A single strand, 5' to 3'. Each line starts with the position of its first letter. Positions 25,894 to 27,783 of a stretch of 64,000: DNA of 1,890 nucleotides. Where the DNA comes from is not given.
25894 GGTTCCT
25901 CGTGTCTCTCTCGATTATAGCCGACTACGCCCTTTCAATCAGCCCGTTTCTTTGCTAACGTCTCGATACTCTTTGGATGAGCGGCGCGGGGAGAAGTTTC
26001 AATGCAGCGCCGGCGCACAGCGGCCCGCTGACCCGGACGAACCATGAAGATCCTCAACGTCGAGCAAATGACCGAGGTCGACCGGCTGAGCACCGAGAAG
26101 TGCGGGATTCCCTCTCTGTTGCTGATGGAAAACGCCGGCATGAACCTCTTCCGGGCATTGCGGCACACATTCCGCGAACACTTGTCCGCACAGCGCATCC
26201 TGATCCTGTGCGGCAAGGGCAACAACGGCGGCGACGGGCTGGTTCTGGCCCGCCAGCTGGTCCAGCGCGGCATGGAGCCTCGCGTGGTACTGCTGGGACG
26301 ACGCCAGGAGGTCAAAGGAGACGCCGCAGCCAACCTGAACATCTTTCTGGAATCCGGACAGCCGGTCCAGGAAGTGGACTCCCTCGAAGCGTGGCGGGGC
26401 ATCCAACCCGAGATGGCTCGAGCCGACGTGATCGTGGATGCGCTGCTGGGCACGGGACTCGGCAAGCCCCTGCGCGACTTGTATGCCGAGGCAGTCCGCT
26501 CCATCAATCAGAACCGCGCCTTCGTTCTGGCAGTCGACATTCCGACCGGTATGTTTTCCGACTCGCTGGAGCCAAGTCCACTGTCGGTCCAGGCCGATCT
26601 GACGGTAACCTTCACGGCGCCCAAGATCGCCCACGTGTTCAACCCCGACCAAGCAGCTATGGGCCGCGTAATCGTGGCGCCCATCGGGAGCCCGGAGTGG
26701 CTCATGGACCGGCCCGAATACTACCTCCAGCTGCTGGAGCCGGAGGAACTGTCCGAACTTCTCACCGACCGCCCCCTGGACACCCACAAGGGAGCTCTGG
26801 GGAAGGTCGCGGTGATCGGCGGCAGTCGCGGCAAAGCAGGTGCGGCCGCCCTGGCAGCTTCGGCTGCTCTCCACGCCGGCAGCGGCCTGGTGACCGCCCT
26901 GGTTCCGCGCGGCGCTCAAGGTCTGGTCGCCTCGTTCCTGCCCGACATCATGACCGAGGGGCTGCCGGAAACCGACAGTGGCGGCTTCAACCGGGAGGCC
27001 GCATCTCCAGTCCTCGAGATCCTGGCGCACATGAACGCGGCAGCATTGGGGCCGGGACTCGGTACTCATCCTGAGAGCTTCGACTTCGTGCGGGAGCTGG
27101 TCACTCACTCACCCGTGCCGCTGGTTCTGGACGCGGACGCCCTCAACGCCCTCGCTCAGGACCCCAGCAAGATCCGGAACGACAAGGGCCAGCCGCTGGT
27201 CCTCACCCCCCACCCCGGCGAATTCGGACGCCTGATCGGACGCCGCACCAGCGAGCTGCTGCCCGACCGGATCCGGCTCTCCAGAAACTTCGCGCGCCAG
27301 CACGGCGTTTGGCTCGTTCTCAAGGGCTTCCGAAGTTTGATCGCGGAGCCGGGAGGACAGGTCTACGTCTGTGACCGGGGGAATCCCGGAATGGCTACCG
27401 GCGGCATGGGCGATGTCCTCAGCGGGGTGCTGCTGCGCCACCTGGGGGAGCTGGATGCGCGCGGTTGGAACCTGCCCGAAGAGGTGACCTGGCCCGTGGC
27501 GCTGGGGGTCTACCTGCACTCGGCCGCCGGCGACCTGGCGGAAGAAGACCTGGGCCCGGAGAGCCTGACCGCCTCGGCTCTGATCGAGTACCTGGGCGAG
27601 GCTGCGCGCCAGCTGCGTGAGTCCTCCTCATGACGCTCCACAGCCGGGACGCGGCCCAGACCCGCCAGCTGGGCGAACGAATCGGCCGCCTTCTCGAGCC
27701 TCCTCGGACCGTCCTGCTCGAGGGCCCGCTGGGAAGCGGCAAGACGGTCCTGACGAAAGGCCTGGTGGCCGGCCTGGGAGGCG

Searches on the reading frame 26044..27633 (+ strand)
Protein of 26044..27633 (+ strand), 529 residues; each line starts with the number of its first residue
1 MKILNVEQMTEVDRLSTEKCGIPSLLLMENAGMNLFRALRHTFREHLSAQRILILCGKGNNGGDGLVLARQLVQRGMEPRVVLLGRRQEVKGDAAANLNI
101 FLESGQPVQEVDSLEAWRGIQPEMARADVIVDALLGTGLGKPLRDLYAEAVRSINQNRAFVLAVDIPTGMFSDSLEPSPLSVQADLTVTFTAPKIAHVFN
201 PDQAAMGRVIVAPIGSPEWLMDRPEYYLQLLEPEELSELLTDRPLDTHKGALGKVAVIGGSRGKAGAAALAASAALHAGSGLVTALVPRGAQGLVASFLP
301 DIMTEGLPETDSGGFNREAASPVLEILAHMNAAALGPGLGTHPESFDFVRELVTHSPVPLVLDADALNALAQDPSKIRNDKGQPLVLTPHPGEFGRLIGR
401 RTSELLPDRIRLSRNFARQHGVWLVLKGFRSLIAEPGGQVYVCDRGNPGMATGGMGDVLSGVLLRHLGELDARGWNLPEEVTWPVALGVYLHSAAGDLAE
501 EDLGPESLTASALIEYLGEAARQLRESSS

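Call 55: search_protein_families(library=ncbifam, proteins=[window:26044-27633:+], max_evalue=1e-10)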
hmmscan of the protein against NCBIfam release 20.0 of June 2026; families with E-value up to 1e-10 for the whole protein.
window:26044-27633:+ (529 aa): 3 families
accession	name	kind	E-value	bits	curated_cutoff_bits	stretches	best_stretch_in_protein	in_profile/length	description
NF007856.0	PRK10565.1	equivalog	2.5e-79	267.3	703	1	3-516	17-493/510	bifunctional ADP-dependent NAD(P)H-hydrate dehydratase/NAD(P)H-hydrate epimerase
TIGR00196.1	yjeF_cterm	hypoth_equivalog_domain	2.1e-55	188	129.85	1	235-521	7-275/277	NAD(P)H-hydrate dehydratase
TIGR00197.1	yjeF_nterm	hypoth_equivalog_domain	1.8e-44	151.9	88.6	1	8-217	8-205/206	NAD(P)H-hydrate epimerase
